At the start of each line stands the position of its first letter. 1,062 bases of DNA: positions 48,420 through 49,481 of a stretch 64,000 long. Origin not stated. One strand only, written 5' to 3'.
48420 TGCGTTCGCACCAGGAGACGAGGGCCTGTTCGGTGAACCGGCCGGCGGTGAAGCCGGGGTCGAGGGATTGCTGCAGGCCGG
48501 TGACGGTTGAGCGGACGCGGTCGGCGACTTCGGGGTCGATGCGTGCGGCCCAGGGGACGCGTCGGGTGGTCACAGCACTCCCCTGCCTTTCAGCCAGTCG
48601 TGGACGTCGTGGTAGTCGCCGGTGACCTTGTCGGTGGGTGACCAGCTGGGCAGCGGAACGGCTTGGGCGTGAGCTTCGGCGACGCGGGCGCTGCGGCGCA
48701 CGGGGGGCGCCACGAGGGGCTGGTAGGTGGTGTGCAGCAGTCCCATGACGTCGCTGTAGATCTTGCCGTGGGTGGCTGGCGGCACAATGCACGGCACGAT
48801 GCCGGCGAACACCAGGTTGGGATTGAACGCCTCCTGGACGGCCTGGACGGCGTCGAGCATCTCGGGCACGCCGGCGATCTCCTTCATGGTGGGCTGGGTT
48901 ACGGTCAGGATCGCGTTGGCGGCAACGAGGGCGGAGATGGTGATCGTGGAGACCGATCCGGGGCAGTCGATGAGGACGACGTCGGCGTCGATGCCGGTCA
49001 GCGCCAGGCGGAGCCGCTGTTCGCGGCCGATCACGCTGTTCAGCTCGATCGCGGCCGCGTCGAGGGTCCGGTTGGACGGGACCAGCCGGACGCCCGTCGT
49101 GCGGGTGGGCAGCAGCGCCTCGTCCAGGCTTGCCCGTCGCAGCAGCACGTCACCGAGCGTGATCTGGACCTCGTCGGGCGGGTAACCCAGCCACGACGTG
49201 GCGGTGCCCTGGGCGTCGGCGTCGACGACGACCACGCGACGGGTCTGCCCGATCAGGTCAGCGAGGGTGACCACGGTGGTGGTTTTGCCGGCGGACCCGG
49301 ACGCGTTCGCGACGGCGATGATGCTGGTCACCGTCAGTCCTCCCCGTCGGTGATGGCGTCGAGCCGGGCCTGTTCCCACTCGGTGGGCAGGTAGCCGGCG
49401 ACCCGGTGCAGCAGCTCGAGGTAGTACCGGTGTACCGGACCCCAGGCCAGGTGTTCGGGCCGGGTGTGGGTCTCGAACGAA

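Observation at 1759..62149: Seven dispersed copies of a perfect palindrome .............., all between genes or at gene termini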

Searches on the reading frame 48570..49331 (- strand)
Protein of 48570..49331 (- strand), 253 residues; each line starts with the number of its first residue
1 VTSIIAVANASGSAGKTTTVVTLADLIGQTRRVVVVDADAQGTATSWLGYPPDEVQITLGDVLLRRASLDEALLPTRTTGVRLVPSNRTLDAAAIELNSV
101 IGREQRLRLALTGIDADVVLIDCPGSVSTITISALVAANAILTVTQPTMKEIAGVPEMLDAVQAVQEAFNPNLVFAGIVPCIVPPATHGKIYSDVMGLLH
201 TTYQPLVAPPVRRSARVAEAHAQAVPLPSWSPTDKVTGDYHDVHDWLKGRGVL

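Call 10: search_protein_families(library=pfam, proteins=[window:48570-49331:-], max_evalue=0.01)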
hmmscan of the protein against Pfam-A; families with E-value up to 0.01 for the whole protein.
window:48570-49331:- (253 aa): 4 families
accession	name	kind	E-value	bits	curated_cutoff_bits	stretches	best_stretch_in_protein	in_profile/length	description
PF13614.12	AAA_31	-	5.4e-32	111.6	27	1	3-173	2-175/177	AAA domain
PF01656.29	CbiA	-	3.8e-15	56.4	25.4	1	5-225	1-123/125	CobQ/CobB/MinD/ParA nucleotide binding domain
PF09140.17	MipZ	-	0.00011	22.1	20.7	1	4-143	2-127/262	ATPase MipZ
PF10609.15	ParA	-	0.0027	17.6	27.1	1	2-153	3-151/246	NUBPL iron-transfer P-loop NTPase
